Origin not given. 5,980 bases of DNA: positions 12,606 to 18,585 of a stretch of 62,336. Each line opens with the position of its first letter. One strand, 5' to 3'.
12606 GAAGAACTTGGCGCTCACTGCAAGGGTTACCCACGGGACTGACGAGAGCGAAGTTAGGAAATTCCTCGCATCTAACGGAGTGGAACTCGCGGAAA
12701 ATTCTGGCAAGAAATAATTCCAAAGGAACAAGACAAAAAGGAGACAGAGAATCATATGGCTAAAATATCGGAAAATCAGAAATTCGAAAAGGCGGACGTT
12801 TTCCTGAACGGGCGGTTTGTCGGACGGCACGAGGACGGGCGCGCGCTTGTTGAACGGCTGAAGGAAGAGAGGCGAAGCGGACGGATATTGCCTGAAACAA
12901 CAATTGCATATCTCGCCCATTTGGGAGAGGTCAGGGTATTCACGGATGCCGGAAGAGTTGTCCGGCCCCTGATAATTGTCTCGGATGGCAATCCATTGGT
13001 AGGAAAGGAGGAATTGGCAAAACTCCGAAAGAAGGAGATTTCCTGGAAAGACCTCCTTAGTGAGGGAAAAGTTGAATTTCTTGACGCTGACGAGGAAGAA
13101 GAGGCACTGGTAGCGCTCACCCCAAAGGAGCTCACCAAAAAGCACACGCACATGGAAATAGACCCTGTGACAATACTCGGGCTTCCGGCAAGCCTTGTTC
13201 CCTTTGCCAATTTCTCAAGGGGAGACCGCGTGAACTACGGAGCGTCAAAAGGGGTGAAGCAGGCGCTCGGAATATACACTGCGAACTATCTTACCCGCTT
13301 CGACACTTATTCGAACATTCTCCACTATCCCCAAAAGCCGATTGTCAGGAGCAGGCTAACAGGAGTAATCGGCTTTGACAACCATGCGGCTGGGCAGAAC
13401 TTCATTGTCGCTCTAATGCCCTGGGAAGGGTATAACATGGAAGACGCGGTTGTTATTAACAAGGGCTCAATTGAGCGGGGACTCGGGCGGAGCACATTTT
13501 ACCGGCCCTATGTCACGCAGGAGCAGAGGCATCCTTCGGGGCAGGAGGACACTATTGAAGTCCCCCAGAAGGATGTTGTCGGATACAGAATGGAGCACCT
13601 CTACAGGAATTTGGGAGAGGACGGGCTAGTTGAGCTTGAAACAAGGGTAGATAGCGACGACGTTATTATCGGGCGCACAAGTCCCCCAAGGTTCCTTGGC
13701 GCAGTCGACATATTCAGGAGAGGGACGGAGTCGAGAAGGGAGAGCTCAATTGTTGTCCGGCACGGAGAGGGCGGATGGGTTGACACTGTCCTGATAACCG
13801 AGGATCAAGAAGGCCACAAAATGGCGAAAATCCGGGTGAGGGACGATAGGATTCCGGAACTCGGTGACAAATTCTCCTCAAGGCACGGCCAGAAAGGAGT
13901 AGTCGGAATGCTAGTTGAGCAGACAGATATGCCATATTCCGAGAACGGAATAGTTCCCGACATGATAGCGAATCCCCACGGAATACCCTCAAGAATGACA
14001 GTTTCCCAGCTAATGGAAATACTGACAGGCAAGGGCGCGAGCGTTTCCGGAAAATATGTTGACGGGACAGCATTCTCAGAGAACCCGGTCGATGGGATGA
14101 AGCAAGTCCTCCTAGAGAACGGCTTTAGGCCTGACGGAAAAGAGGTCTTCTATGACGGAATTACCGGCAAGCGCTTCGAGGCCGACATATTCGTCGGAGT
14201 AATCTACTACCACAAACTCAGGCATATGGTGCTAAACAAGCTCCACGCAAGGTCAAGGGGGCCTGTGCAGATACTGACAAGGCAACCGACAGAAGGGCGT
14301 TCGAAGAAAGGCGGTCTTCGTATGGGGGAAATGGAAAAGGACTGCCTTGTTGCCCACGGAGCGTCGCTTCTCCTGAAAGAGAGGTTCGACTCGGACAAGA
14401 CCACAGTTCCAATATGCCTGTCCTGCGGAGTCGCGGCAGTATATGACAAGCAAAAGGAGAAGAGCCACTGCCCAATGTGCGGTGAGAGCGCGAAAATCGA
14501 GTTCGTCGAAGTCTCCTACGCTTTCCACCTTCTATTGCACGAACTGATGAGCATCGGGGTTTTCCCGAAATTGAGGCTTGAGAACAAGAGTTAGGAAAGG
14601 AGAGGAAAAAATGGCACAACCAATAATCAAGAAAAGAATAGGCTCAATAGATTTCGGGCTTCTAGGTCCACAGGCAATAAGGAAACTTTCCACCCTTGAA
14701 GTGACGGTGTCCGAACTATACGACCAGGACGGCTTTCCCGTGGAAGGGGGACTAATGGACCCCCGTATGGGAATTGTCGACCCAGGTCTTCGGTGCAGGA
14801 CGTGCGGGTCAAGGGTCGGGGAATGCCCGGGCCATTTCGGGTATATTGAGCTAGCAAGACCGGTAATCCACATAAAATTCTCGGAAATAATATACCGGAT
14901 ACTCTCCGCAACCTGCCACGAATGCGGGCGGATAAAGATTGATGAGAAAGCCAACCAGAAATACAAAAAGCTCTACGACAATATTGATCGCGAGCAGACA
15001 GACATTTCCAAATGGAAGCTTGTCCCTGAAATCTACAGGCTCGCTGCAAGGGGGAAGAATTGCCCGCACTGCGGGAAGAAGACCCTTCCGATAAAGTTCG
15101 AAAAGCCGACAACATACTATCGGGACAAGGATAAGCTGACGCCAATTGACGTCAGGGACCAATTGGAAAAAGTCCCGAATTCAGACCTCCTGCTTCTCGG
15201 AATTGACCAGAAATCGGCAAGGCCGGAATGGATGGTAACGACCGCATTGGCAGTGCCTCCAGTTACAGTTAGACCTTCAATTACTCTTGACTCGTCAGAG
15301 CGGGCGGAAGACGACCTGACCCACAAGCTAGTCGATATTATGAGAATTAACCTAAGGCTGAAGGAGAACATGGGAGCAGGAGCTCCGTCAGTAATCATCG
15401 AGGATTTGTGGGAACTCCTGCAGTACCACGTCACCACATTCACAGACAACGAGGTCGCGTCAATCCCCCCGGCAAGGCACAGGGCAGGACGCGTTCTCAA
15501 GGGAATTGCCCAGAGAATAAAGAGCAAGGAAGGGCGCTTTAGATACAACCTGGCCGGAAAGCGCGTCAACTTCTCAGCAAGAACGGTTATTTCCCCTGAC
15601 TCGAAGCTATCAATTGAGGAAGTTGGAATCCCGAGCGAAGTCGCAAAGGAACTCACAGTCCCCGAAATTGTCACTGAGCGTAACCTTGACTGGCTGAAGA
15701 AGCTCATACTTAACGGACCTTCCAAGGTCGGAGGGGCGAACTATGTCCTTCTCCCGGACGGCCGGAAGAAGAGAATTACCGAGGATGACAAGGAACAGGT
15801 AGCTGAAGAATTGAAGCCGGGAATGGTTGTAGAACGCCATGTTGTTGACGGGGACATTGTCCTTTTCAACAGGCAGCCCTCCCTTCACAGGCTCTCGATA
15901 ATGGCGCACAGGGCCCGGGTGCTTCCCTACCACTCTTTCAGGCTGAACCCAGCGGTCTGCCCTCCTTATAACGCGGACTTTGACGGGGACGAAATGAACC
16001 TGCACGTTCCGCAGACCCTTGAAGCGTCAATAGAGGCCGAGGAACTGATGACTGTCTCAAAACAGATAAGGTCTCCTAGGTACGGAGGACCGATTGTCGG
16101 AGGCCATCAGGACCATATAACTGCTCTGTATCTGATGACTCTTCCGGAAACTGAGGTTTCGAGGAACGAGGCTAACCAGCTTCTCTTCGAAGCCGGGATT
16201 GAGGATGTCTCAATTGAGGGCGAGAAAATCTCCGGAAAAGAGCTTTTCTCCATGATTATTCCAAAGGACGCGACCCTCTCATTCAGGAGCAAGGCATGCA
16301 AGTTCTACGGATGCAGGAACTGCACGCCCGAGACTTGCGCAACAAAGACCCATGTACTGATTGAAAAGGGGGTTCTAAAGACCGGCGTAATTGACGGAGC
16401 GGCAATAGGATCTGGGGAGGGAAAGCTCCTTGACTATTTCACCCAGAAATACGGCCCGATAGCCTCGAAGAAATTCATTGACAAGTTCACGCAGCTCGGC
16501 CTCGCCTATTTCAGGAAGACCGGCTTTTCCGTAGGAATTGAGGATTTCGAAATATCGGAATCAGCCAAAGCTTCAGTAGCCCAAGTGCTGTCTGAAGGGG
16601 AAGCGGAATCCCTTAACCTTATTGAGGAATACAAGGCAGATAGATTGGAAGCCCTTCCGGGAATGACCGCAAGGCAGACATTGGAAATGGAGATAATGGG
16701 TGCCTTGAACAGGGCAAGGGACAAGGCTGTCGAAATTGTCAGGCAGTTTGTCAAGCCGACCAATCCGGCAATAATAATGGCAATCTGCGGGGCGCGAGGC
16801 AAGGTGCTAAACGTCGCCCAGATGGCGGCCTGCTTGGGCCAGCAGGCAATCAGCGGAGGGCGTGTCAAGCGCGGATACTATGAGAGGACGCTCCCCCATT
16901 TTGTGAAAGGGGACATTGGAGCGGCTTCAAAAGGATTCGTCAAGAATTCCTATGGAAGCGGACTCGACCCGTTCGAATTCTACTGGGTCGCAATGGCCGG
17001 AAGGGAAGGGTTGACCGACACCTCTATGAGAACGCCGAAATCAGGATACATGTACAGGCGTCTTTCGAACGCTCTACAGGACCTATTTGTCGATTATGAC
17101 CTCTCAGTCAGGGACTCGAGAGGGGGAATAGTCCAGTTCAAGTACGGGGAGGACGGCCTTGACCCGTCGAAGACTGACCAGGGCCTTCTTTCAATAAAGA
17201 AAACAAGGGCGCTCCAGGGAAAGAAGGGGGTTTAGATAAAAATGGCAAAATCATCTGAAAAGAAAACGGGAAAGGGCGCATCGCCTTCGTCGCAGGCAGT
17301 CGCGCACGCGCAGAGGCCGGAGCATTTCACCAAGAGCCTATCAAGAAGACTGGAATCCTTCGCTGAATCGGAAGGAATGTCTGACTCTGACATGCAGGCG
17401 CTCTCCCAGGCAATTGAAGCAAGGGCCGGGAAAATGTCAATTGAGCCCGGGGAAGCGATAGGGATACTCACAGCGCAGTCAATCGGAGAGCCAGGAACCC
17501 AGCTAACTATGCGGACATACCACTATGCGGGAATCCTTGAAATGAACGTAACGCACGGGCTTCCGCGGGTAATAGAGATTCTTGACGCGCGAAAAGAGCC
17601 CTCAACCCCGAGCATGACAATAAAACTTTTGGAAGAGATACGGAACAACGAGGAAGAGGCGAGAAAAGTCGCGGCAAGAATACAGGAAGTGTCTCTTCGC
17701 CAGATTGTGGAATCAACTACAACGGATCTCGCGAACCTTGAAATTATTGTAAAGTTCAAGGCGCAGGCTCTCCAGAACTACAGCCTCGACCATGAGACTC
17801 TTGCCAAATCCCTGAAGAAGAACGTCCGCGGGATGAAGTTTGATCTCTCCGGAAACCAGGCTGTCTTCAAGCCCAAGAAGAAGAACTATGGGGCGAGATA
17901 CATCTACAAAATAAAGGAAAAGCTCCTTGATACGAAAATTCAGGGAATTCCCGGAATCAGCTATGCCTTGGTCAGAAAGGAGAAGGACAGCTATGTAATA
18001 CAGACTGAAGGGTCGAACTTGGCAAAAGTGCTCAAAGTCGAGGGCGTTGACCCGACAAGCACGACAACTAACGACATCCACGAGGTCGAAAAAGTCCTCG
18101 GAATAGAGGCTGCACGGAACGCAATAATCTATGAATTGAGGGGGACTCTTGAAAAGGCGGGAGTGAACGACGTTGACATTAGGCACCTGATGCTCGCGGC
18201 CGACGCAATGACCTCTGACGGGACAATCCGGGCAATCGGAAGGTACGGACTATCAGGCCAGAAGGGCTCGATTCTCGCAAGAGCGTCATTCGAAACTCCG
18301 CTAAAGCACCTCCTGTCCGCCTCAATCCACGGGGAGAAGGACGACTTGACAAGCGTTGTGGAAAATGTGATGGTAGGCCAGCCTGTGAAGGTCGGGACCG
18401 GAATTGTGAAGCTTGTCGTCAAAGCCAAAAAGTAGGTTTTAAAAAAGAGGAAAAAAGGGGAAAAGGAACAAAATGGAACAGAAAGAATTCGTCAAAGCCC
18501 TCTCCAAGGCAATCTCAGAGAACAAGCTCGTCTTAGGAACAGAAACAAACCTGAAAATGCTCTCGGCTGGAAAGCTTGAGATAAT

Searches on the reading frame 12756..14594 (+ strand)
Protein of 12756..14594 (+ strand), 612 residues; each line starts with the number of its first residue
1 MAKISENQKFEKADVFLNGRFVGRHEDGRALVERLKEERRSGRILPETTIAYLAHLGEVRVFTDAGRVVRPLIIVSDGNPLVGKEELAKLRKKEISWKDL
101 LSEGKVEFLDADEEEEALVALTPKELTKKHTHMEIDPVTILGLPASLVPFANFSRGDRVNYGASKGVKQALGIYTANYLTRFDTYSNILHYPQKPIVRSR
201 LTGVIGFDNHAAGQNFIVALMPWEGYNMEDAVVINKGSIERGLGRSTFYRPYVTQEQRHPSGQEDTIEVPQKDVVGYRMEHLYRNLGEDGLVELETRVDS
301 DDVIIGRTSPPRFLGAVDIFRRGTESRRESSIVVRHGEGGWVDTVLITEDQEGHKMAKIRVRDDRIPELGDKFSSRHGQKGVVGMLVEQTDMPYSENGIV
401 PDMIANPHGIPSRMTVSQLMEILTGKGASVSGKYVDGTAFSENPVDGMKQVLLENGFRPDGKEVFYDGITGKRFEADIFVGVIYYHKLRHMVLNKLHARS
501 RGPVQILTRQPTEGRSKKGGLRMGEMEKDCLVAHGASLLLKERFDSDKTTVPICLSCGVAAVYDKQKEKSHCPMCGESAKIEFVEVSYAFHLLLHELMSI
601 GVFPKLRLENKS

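Call 16: search_protein_families(library=pfam, proteins=[window:12756-14594:+], max_evalue=0.00001)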
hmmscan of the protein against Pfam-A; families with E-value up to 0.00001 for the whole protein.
window:12756-14594:+ (612 aa): 4 families
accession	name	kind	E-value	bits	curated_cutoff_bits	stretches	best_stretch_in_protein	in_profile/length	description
PF00562.33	RNA_pol_Rpb2_6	-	4.4e-129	431.3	23.4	1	145-517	2-373/373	RNA polymerase Rpb2, domain 6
PF04560.25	RNA_pol_Rpb2_7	-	3.1e-23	82.4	32.1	1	519-607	1-85/87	RNA polymerase Rpb2, domain 7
PF04566.18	RNA_pol_Rpb2_4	-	1.4e-19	70.4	28.7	1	15-75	1-61/62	RNA polymerase Rpb2, domain 4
PF04567.22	RNA_pol_Rpb2_5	-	5.7e-09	37.1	21.1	1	97-131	1-34/66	RNA polymerase Rpb2, domain 5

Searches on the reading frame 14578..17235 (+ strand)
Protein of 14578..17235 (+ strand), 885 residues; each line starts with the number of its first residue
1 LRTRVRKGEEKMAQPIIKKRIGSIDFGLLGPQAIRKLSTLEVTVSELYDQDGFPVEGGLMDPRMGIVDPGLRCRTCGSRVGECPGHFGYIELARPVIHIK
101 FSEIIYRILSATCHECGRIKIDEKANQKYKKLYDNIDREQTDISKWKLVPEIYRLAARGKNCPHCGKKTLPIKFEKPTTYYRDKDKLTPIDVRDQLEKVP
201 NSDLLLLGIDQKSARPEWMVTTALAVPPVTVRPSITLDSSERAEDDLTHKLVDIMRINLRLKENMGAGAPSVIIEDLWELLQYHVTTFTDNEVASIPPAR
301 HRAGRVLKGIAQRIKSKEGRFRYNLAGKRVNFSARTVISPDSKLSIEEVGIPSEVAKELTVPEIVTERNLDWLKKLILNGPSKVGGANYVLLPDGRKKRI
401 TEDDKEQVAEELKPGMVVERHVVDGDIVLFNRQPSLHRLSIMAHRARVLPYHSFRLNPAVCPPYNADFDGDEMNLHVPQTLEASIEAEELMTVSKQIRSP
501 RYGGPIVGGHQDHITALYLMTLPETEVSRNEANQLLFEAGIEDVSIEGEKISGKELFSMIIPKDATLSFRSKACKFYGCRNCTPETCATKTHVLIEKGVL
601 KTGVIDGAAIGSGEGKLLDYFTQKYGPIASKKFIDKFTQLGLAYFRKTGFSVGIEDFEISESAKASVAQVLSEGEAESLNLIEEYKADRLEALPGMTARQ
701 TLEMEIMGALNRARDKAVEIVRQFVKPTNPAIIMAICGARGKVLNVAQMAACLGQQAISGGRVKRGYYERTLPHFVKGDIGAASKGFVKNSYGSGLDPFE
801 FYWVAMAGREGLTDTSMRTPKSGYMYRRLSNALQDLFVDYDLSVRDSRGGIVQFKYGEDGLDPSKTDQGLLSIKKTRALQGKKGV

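Call 16: search_protein_families(library=pfam, proteins=[window:14578-17235:+], max_evalue=0.00001)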
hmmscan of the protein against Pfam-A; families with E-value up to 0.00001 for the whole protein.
window:14578-17235:+ (885 aa): 5 families
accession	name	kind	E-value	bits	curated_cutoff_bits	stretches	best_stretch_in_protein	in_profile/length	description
PF04997.17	RNA_pol_Rpb1_1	-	5.8e-87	292.4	39.7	1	18-325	1-312/312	RNA polymerase Rpb1, domain 1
PF00623.25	RNA_pol_Rpb1_2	-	8.5e-68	228.2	25.3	1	327-493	1-166/166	RNA polymerase Rpb1, domain 2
PF04983.23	RNA_pol_Rpb1_3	-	5e-33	114.7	28.9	1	496-656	1-161/162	RNA polymerase Rpb1, domain 3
PF05000.22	RNA_pol_Rpb1_4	-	1.3e-28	99.4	24.8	1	682-788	1-107/107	RNA polymerase Rpb1, domain 4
PF04998.22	RNA_pol_Rpb1_5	-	2.1e-20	73.7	28.5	1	795-860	1-66/267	RNA polymerase Rpb1, domain 5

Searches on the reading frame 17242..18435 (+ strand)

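Call 16: search_protein_families(library=pfam, proteins=[window:17242-18435:+], max_evalue=0.00001)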
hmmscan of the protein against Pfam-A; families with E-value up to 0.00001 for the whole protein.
window:17242-18435:+ (397 aa): 1 family
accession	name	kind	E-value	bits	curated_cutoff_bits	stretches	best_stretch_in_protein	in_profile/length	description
PF04998.22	RNA_pol_Rpb1_5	-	2.2e-51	175.3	28.5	1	60-341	66-263/267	RNA polymerase Rpb1, domain 5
